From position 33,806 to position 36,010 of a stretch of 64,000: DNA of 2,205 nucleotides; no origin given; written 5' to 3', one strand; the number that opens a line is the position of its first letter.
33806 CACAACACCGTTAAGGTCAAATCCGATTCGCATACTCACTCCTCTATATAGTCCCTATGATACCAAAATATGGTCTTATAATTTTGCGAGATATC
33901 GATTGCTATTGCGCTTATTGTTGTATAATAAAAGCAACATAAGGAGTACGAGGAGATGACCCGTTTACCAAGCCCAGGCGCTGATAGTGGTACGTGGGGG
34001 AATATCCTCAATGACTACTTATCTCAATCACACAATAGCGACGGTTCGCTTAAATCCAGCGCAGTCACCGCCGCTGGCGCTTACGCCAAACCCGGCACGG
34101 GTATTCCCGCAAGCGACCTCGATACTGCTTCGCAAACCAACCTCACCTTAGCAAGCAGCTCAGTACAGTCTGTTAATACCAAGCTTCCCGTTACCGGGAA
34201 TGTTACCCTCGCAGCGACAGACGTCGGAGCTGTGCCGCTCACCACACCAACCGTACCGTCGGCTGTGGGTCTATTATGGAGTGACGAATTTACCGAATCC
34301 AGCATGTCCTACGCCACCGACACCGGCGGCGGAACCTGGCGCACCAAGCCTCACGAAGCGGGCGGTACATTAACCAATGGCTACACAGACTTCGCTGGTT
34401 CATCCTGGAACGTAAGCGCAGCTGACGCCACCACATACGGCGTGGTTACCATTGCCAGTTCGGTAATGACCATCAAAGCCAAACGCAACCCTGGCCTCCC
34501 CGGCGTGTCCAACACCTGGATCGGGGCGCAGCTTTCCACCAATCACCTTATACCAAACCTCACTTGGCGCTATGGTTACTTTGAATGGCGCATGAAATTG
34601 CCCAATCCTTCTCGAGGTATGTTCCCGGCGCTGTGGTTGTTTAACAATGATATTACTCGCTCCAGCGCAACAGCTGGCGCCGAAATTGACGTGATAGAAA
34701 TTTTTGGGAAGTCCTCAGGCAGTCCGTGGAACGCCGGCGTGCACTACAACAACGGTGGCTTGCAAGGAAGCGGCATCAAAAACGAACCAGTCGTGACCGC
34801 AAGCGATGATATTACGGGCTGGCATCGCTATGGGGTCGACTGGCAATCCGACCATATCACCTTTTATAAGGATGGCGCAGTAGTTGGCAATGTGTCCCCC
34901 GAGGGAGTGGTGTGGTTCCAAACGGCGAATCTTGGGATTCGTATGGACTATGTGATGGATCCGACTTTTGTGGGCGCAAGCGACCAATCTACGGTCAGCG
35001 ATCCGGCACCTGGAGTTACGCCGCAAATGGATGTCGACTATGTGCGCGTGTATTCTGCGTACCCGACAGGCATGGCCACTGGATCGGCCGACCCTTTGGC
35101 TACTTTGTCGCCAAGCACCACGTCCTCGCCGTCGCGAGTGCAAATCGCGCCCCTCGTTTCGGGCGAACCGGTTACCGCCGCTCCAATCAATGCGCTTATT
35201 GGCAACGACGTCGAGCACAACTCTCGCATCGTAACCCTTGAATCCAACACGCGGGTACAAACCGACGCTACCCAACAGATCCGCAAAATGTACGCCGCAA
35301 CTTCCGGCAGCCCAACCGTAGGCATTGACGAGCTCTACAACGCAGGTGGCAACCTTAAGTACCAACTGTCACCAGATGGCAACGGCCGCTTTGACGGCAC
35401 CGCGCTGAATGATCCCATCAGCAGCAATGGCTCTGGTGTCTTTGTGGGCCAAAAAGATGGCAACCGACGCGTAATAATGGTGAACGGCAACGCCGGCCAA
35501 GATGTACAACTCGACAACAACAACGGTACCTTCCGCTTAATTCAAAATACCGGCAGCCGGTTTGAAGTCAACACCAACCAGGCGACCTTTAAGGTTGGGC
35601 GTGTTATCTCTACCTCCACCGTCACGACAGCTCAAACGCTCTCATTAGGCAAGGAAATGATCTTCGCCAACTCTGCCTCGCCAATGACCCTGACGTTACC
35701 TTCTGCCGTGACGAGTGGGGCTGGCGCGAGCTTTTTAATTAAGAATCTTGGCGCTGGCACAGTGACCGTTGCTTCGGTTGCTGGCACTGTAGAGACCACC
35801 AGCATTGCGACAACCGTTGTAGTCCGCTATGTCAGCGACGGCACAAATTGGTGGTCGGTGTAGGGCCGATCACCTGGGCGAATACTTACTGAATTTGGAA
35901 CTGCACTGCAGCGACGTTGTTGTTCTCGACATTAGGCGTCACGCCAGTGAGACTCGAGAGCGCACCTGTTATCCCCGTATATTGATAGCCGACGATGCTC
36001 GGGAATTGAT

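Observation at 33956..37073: Convergent pair of phage-tail-fibre-like proteins sharing an N-terminal module, one carrying a GH16 glucanase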

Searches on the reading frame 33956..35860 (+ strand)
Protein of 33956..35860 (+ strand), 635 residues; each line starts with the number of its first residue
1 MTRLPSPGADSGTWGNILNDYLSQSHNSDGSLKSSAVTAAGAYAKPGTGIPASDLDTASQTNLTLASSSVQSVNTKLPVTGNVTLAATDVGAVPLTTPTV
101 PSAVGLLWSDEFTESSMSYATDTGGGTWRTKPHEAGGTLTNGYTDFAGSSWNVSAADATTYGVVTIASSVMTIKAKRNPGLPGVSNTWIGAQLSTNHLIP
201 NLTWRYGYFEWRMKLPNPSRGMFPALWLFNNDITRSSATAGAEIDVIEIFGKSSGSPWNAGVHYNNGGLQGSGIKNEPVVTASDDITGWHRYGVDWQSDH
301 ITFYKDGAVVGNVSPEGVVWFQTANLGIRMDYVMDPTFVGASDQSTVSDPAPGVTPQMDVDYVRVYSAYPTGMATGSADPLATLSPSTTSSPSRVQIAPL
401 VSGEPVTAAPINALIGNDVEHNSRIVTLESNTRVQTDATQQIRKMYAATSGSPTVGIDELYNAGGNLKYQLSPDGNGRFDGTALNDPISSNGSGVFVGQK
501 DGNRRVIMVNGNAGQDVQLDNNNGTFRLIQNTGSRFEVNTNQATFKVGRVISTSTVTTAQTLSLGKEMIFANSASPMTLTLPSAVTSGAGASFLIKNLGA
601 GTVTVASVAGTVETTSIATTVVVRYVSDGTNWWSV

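Call 4: search_protein_families(library=pfam, proteins=[window:33956-35860:+], max_evalue=1)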
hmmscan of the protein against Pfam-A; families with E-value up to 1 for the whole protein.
window:33956-35860:+ (635 aa): 1 family
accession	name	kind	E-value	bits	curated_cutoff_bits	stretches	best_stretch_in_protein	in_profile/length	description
PF00722.28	Glyco_hydro_16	-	1.8e-16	60.5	22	1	190-314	31-136/175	Glycosyl hydrolases family 16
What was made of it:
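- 34268..35095 (+): A, GH16 catalytic domain (aa ~105-380). Pfam PF00722, E 1.8e-16 (call 4).
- On Glycoside hydrolase family 16 (protein A): PF00722, 60.5 bits against a cut-off of 22, aa 190-314 (call 4).
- Checked: Pfam PF00722 scores 60.5 bits against a cut-off of 22 (call 4).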

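Call 5: search_protein_families(library=phrogs, proteins=[window:33956-35860:+], max_evalue=0.1)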
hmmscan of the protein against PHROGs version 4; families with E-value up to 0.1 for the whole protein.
window:33956-35860:+ (635 aa): 2 families
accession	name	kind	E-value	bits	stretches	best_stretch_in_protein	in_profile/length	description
phrog_37034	-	unknown function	6.7e-06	27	1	537-634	71-170/171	-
phrog_27373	-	tail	0.038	13.1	1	26-71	779-827/943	tail protein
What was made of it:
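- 34073..34144 (+): A, one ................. repeat (aa 40-63). Weak match to phrog_27373 'tail protein' (call 5).
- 35273..35860 (+): A, beta-rich C-terminal region (aa ~440-635). The last ~100 aa resemble phage fibre tip domains. phrog_37034, E 6.7e-6, on aa 537-634 (call 5).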

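Call 6: search_protein_families(library=ncbifam, proteins=[window:33956-35860:+], max_evalue=0.1)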
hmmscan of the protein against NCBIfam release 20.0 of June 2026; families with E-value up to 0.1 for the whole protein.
window:33956-35860:+ (635 aa): 4 families
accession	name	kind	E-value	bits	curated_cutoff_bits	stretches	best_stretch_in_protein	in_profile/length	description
NF052454.1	BtaGlycanEglC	equivalog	1.4e-15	57.1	700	1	102-314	215-414/459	endo-1,3-1,4-beta-glycanase EglC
NF041449.1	K_carrageenase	equivalog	7.2e-08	31.9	350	2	203-249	94-146/283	kappa-carrageenase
NF047856.1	BGlucanaseBglS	equivalog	1.7e-05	24.4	300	1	198-310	87-188/237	beta-glucanase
NF052392.1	BetGlycExoK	equivalog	0.0071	15.8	350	1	203-316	99-201/261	endo-1,3-1,4-beta-glycanase ExoK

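Call 15: search_dna_similar(query=window:33956-35860:+, collection=phages, mode=protein, max_evalue=0.001, max_rows=30)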
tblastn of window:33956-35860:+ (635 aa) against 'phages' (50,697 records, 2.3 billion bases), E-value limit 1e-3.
Records with a match: 10; places in all: 10; records where one place covers at least 80% of the query: 0.
Best place of each record, by identity: <60% 10.
By first word of the organism name: Streptomyces 6; Curtobacterium 4.
By host as written in the record: Curtobacterium flaccumfaciens NRRL B-729 SEA 3; Streptomyces sp. 5a 2; Streptomyces lividans JI 1326 2; Curtobacterium flaccumfaciens NRRL B-59340 1; Streptomyces mirabilis NRRL B-2400 1; Streptomyces turgidiscabies 1.
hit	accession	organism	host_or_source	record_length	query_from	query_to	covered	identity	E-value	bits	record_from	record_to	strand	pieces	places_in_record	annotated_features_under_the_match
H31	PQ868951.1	Curtobacterium phage Pippin15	Curtobacterium flaccumfaciens NRRL ...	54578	125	370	39%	27.9%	3e-6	57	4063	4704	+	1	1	9: minor tail protein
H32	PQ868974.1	Curtobacterium phage Daddyjeff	Curtobacterium flaccumfaciens NRRL ...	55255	167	379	34%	27.3%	3e-5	54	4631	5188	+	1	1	10: minor tail protein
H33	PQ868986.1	Curtobacterium phage AddiRose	Curtobacterium flaccumfaciens NRRL ...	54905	159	369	33%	27.6%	7e-4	49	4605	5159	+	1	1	10: minor tail protein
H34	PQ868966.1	Curtobacterium phage Serenabean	Curtobacterium flaccumfaciens NRRL ...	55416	167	379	34%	26.9%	9e-5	52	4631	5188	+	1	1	10: minor tail protein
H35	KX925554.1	Streptomyces phage BRock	Streptomyces sp. 5a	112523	1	83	13%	44.7%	1e-10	71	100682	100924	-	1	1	collagen triple helix repeat-containing protein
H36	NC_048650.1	Streptomyces phage BRock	Streptomyces sp. 5a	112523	1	83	13%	44.7%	1e-10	71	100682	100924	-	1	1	collagen triple helix repeat-containing protein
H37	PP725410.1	Streptomyces phage GiJojo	Streptomyces mirabilis NRRL B-2400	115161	1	63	10%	53.7%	4e-9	66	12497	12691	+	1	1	34: hypothetical protein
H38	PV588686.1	Streptomyces phage pSt2308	Streptomyces turgidiscabies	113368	1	63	10%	53.7%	4e-9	66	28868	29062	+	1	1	none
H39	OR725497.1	Streptomyces phage LuckySocke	Streptomyces lividans JI 1326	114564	1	63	10%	49.2%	4e-8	63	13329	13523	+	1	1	41: hypothetical protein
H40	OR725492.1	Streptomyces phage Alone3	Streptomyces lividans JI 1326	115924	1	63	10%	49.2%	4e-8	63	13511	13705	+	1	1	41: hypothetical protein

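Call 17: get_annotated_region(hit=H35, flank=7000)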
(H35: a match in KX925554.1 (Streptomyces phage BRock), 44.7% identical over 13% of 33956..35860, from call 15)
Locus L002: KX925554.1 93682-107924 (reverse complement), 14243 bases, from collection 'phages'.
description: Streptomyces phage BRock, complete genome.
organism: Streptomyces phage BRock (NCBI taxid 1913591)
taxonomy: Viruses; Duplodnaviria; Heunggongvirae; Uroviricota; Caudoviricetes; Borockvirus; Borockvirus brock
host: Streptomyces sp. 5a; source: -; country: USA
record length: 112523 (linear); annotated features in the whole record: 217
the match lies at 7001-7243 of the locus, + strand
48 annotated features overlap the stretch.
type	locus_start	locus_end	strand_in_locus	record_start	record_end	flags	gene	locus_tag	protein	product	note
CDS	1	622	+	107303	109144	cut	-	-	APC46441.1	collagen triple helix repeat-containing protein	gp211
tRNA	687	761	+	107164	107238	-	-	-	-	tRNA-Pro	gp210; tRNA-Pro (anticodon tgg)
tRNA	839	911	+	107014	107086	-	-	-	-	tRNA-Phe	gp209; tRNA-Phe (anticodon gaa)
tRNA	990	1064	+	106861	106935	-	-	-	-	tRNA-Met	gp208; tRNA-Met (anticodon cat)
tRNA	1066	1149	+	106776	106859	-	-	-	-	tRNA-Met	gp207; tRNA-Met (anticodon cat)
CDS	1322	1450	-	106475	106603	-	-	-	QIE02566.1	hypothetical protein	gp205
tRNA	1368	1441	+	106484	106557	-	-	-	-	tRNA-Gly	gp206; tRNA-Gly (anticodon tcc)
tRNA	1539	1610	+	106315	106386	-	-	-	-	tRNA-Gln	gp204; tRNA-Gln (anticodon ctg)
tRNA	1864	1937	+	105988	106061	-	-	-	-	tRNA-Gln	gp203; tRNA-Gln (anticodon ttg)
tRNA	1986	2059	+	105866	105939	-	-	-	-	tRNA-Asp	gp202; tRNA-Asp (anticodon gtc)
tRNA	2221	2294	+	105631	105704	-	-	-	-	tRNA-Glu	gp201; tRNA-Glu (anticodon ctc)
tRNA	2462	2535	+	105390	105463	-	-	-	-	tRNA-Glu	gp200; tRNA-Glu (anticodon ttc)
CDS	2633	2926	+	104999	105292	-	-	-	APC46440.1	hypothetical protein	gp199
tRNA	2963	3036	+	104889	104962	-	-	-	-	tRNA-Thr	gp198; tRNA-Thr (anticodon tgt)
tRNA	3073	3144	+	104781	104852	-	-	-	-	tRNA-Thr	gp197; tRNA-Thr (anticodon cgt)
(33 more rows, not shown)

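Call 55: find_homologous_proteins(query=window:33956-35860:+)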
Query window:33956-35860:+ (635 aa): 67 proteins with E <= 0.001 among 8000 candidates.
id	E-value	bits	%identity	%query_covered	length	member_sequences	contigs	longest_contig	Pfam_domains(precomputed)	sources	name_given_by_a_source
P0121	0.0e+0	1402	100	100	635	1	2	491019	PF00722.29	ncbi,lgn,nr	ncbi:MAG TPA: glycoside hydrolase family 16 protein [Candidatus Saccharimonadales bacterium]|nr:glyc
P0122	0.0e+0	1166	82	100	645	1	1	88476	PF00722.29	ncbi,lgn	ncbi:MAG: glycoside hydrolase family 16 protein [Candidatus Saccharibacteria bacterium]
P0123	0.0e+0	1145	80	100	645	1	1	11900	PF00722.29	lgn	-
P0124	0.0e+0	1131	79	100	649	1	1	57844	PF00722.29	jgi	jgi:beta-glucanase (GH16 family)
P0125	0.0e+0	1109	77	100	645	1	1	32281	PF00722.29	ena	-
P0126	0.0e+0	1086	75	100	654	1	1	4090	PF00722.29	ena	-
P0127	1.1e-209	716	59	56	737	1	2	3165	PF00722.29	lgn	-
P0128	8.2e-190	650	51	100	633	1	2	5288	PF00722.29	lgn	-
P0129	3.7e-95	338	52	46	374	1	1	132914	PF00722.29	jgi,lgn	jgi:hypothetical protein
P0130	1.7e-94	336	57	43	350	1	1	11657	PF00722.29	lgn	-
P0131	5.4e-94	334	57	43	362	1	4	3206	PF00722.29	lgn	-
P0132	5.2e-91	324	54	43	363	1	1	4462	PF00722.29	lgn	-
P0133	9.4e-91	323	52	43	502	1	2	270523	PF14200.13,PF00722.29,PF00652.29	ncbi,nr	ncbi:MAG TPA: ricin-type beta-trefoil lectin domain protein [Patescibacteria group bacterium]|nr:ric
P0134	2.7e-89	318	55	44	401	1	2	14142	PF00722.29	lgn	-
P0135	4.1e-89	318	52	43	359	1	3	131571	PF00722.29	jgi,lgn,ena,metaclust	metaclust:\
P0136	3.1e-86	308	53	43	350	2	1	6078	PF00722.29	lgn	-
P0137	2.8e-84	302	51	43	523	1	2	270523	PF14200.13,PF00722.29,PF00652.29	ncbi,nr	ncbi:MAG TPA: ricin-type beta-trefoil lectin domain protein [Patescibacteria group bacterium]|nr:ric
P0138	2.9e-84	302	50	44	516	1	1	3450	PF14200.13,PF00722.29,PF00652.29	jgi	jgi:hypothetical protein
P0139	2.9e-82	295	49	47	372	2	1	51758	PF00722.29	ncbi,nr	ncbi:MAG TPA: family 16 glycosylhydrolase [Patescibacteria group bacterium]|nr:family 16 glycosylhyd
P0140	3.0e-77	279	49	43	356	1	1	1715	PF00722.29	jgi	jgi:beta-glucanase (GH16 family)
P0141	1.3e-74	270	47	43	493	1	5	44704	PF00722.29,PF01471.24,PF00041.28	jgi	jgi:hypothetical protein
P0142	1.1e-69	254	47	44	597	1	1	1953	PF13385.14,PF00722.29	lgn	-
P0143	5.8e-68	248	44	46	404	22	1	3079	PF00722.29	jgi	jgi:hypothetical protein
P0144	2.3e-67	246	44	45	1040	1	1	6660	PF00722.29,PF00041.28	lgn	-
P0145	1.3e-63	234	44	45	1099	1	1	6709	PF00150.25,PF00722.29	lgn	-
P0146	1.7e-62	230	43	43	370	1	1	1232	PF00722.29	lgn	-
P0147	5.6e-61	225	42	44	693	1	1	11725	PF00722.29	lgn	-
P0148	1.3e-60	224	43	47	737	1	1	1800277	PF00722.29,PF00041.28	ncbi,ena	-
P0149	1.9e-54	203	40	45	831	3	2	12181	PF00722.29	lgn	-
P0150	4.9e-37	146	35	42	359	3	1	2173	PF13385.14,PF00722.29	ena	-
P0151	2.7e-35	140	34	43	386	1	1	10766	PF00722.29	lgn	-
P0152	1.4e-34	138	36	42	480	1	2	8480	PF00722.29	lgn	-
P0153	2.7e-33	133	36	42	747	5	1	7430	PF00722.29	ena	-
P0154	1.5e-32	131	33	43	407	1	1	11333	PF14524.13,PF00722.29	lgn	-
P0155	7.6e-32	129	33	51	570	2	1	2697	PF14099.14,PF00722.29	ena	-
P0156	4.2e-27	113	35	42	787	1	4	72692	PF07409.18,PF00722.29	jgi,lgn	jgi:phage gp46-like protein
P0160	1.6e-15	75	30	48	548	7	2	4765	PF00722.29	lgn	-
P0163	1.2e-13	68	26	41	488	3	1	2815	PF00722.29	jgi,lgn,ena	-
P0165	1.9e-10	58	29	43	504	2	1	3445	PF03935.23,PF00722.29,PF00353.26,PF26113.1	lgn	-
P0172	1.6e-7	48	30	35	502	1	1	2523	PF18962.8,PF00722.29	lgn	-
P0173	2.0e-7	48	28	44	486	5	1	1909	PF03935.23,PF00722.29,PF16841.12,PF26113.1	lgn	-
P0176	1.1e-6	45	24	58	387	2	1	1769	PF03935.23,PF18962.8,PF00722.29,PF26113.1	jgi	jgi:beta-glucanase (GH16 family)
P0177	2.7e-6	44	26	34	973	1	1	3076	PF03935.23,PF00722.29,PF13472.13,PF00657.29,PF26113.1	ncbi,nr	ncbi:MAG: family 16 glycosylhydrolase, partial [Kiritimatiellaeota bacterium]|nr:family 16 glycosylh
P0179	4.5e-6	43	28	31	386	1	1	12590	PF13004.14,PF00722.29,PF26113.1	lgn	-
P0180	6.0e-6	43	33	18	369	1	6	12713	PF19190.7,PF03935.23,PF13004.14,PF00722.29,PF26113.1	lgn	-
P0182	2.0e-5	41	27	36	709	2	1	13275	PF13385.14,PF00722.29,PF16841.12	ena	-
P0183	3.9e-5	40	34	17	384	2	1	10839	PF19190.7,PF03935.23,PF13004.14,PF00722.29,PF26113.1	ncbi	-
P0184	7.8e-5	39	27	34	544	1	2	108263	PF00722.29,PF13088.13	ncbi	ncbi:MAG: exo-alpha-sialidase [Candidatus Saccharicenans sp.]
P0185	1.4e-4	39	26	35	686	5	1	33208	PF00722.29,PF13088.13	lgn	-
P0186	2.6e-4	38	25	41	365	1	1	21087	PF03935.23,PF00722.29,PF26113.1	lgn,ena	-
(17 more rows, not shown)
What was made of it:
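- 33956..35863 (+): Gene A: 635-aa fibre-like protein with a GH16 domain (NCBI: MAG TPA glycoside hydrolase family 16 protein, Candidatus Saccharimonadales). 100% match to P0121 in call 55. Orthologs at 75-82% identity (call 55).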

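Call 56: find_encoding_contigs(protein=P0125, flank=10000, max_places=1)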
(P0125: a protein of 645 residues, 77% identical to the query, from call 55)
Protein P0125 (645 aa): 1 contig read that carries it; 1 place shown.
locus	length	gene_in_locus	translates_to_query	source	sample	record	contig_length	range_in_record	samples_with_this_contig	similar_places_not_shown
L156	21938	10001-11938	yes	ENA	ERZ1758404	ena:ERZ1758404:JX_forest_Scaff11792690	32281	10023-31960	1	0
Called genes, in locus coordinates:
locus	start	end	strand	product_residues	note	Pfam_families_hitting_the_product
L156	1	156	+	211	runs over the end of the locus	PF01327:Pep_deformylase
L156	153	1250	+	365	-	PF05343:Peptidase_M42 (faint), PF01546:Peptidase_M20, PF07687:M20_dimer (weak)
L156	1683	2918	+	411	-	-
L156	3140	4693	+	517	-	-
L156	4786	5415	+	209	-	-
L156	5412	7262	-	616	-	PF00122:E1-E2_ATPase, PF00702:Hydrolase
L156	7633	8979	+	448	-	PF00232:Glyco_hydro_1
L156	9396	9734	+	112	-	PF04203:Sortase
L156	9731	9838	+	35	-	-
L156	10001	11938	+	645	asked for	PF00722:Glyco_hydro_16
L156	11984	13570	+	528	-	-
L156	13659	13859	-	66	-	-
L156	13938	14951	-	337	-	PF00902:TatC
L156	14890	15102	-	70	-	PF02416:TatA_B_E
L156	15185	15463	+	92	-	-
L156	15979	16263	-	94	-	-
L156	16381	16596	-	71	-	PF13560:HTH_31, PF12844:HTH_19 (weak), PF01381:HTH_3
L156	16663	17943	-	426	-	PF13443:HTH_26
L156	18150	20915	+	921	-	PF26449:DUF8128, PF01935:DUF87 (weak), PF10412:TrwB_AAD_bind (weak)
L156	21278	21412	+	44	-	-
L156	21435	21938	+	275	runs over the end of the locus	?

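Call 57: find_encoding_contigs(protein=P0122, flank=10000, max_places=1)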
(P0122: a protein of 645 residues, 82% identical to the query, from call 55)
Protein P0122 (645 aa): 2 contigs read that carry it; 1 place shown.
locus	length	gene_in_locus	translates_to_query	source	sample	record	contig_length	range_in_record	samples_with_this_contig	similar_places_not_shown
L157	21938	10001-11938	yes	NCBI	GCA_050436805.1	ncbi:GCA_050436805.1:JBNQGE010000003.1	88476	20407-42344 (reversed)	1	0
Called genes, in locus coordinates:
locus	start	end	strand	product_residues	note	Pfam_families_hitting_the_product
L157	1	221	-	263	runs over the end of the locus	PF01978:TrmB (weak)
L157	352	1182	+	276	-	PF04951:Peptidase_M55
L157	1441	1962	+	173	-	PF13646:HEAT_2 (faint), PF02985:HEAT (faint)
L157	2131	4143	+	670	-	PF01510:Amidase_2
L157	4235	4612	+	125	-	PF08818:DUF1801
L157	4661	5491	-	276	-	PF00106:adh_short, PF08659:KR (weak), PF13561:adh_short_C2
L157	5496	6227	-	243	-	PF00106:adh_short, PF08659:KR (weak), PF23441:SDR, PF13561:adh_short_C2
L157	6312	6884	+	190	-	PF00440:TetR_N, PF16859:TetR_C_11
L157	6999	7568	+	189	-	-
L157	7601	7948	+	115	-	PF08818:DUF1801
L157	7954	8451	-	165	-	PF04892:VanZ-LLP1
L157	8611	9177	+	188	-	PF00300:His_Phos_1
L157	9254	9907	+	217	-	-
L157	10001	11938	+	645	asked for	PF00722:Glyco_hydro_16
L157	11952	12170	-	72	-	PF12844:HTH_19 (weak), PF01381:HTH_3, PF13560:HTH_31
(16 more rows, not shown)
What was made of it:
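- Full-length orthologs at 75-82% identity in at least 5 other Saccharibacteria, in different contexts (calls 55-57).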

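Call 62: find_related_loci(query=L156:13938-14951:-, collection=metagenome_contigs, flank=8000)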
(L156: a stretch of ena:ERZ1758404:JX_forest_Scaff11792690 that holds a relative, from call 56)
Query L156:13938-14951:- (337 aa) in metagenome_contigs; peptide patterns used: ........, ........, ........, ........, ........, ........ (x = any residue, [..] = any of these).
167 stretches matched a pattern; 15 encode a relative of the query (tblastn E <= 1e-3); 15 distinct loci.
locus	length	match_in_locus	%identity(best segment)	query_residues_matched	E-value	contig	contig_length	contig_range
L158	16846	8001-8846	58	2-290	5e-108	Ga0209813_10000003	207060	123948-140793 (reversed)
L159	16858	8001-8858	56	4-291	8e-104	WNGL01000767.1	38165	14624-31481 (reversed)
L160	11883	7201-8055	56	7-291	3e-102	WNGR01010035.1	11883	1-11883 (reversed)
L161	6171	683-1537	54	7-291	1e-96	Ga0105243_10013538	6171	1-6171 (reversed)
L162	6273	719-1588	52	3-298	4e-96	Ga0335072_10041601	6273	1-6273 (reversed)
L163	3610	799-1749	46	3-321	3e-88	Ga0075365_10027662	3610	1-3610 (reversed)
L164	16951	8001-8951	46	3-321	1e-87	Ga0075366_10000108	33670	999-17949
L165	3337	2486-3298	50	3-280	5e-86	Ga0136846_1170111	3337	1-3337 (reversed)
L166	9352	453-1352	46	2-290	3e-84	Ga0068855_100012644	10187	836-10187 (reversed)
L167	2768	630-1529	46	2-290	4e-85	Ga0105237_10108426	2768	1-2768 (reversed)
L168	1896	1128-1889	47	1-258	4e-76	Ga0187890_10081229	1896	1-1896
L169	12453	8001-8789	44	3-262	3e-73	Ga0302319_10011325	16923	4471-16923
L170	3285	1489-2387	47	2-290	8e-73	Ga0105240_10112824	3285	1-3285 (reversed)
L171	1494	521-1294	45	4-261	1e-76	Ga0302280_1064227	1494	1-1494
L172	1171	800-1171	53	4-130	2e-38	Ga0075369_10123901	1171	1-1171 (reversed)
